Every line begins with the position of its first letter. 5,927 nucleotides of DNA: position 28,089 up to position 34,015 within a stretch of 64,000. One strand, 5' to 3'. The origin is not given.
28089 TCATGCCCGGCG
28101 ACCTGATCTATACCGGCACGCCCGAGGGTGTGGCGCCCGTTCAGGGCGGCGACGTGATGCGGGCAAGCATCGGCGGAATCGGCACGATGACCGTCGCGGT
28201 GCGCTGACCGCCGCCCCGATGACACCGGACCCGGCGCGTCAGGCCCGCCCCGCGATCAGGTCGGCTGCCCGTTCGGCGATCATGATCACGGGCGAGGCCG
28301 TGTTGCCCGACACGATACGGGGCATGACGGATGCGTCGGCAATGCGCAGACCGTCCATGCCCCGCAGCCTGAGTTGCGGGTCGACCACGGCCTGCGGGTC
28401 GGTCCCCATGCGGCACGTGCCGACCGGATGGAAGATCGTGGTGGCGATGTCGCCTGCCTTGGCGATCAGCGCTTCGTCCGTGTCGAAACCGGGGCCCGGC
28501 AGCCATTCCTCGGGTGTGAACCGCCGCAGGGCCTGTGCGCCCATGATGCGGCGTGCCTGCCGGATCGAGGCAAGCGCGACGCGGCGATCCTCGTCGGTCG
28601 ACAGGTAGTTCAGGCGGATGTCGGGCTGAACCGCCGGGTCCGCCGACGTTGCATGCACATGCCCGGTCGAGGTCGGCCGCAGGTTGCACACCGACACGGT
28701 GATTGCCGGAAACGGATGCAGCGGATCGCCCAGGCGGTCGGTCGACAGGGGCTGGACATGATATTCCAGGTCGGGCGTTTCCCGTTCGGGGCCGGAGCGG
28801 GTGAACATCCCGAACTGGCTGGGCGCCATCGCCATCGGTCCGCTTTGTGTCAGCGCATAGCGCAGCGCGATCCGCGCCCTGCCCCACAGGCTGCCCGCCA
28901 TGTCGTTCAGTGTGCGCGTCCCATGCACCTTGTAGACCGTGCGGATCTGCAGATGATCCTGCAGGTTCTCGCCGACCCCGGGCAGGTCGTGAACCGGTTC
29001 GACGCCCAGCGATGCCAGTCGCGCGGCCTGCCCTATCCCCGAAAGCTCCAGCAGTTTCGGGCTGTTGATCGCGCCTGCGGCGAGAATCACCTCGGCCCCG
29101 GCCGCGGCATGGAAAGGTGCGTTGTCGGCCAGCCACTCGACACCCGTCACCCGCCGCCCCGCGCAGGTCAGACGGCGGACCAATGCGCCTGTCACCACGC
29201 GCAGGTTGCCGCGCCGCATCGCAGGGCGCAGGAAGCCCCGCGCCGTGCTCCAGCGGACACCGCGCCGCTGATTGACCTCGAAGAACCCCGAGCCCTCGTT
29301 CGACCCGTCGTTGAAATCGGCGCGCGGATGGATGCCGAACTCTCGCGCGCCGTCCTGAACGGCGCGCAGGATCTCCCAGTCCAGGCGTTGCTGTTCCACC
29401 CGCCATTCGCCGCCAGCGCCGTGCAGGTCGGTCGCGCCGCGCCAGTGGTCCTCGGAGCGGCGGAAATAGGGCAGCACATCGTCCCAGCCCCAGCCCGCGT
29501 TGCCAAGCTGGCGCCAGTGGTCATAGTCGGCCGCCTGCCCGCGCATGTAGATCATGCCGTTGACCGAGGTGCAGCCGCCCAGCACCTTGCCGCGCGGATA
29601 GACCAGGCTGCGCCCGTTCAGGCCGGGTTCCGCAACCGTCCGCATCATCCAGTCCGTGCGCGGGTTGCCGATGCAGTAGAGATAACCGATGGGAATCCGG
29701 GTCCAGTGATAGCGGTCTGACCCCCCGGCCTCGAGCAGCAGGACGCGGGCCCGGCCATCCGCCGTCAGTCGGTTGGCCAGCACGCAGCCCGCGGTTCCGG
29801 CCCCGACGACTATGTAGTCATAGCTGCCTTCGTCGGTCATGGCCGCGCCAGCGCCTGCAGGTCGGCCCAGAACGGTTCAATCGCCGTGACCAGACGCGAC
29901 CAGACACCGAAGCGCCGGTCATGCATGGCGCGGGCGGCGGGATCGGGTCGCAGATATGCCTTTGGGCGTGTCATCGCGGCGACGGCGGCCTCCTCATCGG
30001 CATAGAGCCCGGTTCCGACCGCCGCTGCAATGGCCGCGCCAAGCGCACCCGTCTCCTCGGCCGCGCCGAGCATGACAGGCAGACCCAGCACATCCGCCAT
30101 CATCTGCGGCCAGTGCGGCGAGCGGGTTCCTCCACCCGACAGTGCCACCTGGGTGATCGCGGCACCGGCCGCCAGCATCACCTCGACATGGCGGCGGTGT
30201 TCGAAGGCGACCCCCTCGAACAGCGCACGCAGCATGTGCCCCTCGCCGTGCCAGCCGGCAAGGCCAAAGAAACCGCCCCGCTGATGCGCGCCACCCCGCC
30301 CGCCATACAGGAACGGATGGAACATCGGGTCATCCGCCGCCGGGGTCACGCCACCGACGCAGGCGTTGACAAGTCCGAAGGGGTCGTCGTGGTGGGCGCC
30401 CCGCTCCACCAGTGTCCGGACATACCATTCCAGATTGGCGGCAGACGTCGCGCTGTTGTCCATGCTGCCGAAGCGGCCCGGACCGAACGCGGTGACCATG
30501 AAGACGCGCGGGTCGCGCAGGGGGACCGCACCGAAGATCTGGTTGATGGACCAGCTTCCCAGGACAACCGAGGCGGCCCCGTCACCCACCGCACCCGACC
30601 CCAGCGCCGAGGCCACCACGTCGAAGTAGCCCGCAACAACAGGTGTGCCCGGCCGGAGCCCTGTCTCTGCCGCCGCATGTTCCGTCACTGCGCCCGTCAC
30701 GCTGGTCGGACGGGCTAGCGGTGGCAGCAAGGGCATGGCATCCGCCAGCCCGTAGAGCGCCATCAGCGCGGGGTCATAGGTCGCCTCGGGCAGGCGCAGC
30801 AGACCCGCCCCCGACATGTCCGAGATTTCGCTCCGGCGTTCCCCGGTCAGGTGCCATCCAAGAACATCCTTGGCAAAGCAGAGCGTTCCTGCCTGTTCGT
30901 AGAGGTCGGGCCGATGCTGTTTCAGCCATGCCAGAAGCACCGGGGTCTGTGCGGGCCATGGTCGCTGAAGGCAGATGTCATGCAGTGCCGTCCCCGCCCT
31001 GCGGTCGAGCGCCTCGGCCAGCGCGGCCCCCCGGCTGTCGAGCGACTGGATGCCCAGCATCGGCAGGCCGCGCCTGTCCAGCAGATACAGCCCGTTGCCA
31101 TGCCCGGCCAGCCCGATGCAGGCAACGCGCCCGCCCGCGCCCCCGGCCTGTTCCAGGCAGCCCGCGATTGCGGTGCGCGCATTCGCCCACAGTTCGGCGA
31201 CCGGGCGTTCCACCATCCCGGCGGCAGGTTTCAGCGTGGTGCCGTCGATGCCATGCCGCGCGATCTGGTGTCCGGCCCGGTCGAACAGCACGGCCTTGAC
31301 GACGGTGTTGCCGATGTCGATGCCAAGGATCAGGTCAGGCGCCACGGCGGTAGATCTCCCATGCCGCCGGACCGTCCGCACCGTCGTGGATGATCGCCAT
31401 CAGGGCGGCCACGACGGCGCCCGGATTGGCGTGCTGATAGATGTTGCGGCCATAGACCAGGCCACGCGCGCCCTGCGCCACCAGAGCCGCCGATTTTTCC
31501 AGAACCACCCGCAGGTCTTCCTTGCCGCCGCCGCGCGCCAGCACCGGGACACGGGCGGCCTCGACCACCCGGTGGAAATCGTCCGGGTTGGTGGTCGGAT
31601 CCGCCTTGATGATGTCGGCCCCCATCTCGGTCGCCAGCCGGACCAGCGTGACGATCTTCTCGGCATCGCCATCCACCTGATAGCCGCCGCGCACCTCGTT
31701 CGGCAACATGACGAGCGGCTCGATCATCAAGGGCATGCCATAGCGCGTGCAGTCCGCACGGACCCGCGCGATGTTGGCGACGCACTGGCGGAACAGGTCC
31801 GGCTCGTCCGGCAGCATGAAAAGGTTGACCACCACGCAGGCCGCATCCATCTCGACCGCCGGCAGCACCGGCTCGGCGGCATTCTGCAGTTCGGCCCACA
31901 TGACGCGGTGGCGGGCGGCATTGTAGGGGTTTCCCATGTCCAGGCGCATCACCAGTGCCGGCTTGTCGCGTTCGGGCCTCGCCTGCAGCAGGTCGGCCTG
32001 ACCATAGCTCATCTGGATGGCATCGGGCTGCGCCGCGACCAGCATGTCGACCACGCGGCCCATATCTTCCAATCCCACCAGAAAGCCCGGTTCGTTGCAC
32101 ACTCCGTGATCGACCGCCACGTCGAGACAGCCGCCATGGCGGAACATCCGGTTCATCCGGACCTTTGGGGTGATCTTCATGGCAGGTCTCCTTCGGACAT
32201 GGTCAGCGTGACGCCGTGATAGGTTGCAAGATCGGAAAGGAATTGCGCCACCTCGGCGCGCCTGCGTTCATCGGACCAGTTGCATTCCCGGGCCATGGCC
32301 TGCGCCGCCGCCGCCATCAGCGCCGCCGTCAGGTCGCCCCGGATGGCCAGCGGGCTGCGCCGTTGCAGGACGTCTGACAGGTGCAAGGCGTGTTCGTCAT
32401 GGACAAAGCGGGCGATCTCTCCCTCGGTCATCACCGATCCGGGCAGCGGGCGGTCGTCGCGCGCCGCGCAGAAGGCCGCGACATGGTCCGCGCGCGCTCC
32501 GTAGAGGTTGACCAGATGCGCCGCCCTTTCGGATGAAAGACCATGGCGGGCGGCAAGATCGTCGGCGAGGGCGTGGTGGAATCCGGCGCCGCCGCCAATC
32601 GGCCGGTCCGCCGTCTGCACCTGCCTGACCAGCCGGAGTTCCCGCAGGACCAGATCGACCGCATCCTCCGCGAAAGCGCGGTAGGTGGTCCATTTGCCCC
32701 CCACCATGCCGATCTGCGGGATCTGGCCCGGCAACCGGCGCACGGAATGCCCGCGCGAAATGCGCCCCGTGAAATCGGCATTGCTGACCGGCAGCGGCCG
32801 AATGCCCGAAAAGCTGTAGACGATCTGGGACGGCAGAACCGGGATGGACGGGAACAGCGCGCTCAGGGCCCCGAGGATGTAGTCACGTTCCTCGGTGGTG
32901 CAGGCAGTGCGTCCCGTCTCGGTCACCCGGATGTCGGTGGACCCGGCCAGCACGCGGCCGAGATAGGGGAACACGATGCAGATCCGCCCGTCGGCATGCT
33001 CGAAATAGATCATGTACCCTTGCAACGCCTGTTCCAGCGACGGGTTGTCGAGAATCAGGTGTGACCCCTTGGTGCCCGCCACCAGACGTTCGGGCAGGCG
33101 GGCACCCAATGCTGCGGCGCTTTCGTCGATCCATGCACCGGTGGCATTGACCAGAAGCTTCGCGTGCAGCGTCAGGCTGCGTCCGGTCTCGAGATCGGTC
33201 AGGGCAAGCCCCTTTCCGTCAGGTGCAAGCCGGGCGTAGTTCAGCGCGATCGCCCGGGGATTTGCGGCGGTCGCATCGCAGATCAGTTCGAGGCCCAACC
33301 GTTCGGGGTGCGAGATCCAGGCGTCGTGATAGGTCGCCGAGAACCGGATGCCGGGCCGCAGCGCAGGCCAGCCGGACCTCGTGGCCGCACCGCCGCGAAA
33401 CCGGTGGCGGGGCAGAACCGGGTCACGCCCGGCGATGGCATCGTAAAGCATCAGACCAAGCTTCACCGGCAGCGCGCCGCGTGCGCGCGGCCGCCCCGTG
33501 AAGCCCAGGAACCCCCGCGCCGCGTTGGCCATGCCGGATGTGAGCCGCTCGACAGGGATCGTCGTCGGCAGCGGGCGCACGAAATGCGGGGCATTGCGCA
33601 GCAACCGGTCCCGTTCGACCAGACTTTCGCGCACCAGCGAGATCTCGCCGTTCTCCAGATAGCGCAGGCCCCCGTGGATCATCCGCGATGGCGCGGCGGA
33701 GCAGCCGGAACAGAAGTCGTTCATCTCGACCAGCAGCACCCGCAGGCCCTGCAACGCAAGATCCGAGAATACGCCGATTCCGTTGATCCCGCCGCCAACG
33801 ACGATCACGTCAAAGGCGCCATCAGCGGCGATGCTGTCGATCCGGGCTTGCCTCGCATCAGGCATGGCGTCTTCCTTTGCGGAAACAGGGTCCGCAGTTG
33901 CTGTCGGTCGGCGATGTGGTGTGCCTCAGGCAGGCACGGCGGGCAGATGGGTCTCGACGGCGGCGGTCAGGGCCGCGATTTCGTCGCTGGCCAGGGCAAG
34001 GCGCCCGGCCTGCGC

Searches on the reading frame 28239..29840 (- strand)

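Call 66: search_protein_families(library=pfam, proteins=[window:28239-29840:-], max_evalue=0.0001)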
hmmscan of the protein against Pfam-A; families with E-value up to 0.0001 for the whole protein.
window:28239-29840:- (533 aa): 3 families
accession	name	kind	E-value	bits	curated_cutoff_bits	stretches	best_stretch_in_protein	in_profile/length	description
PF00732.25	GMC_oxred_N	-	1.8e-51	175.4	23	1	7-297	1-217/218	GMC oxidoreductase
PF05199.19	GMC_oxred_C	-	6.6e-37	127.6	24.6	1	389-522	1-139/139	GMC oxidoreductase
PF00890.30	FAD_binding_2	-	7.9e-07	29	20.4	0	8-43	1-35/414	FAD binding domain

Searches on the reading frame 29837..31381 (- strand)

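Call 66: search_protein_families(library=pfam, proteins=[window:29837-31381:-], max_evalue=0.0001)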
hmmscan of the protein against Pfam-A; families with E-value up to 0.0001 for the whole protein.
window:29837-31381:- (514 aa): 2 families
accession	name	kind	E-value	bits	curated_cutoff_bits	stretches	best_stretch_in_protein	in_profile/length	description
PF00370.27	FGGY_N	-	1.5e-42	146.3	28.8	1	17-261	1-245/245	FGGY family of carbohydrate kinases, N-terminal domain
PF02782.22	FGGY_C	-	1e-24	87.9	27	1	271-456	2-197/198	FGGY family of carbohydrate kinases, C-terminal domain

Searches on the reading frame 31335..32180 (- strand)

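Call 66: search_protein_families(library=pfam, proteins=[window:31335-32180:-], max_evalue=0.0001)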
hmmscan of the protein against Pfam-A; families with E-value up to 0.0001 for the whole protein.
window:31335-32180:- (281 aa): 2 families
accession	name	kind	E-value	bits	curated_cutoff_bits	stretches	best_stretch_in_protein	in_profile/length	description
PF01791.15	DeoC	-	3.3e-53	181.1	23.8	1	18-250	1-229/229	DeoC/LacD family aldolase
PF22649.2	Cgl0159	-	1.5e-06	28.2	27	1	132-249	119-237/251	Cgl0159-like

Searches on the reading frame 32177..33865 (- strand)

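Call 66: search_protein_families(library=pfam, proteins=[window:32177-33865:-], max_evalue=0.0001)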
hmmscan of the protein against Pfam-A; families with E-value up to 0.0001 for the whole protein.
window:32177-33865:- (562 aa): 3 families
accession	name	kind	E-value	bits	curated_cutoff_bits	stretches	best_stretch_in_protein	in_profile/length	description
PF01266.30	DAO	-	1.2e-41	143.9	27.9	1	19-371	1-322/353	FAD dependent oxidoreductase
PF16901.10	DAO_C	-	7.2e-24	84.5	31.4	1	417-535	2-126/126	C-terminal domain of alpha-glycerophosphate oxidase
PF13450.12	NAD_binding_8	-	9.4e-05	23.1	21.9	0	22-59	1-38/68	NAD(P)-binding Rossmann-like domain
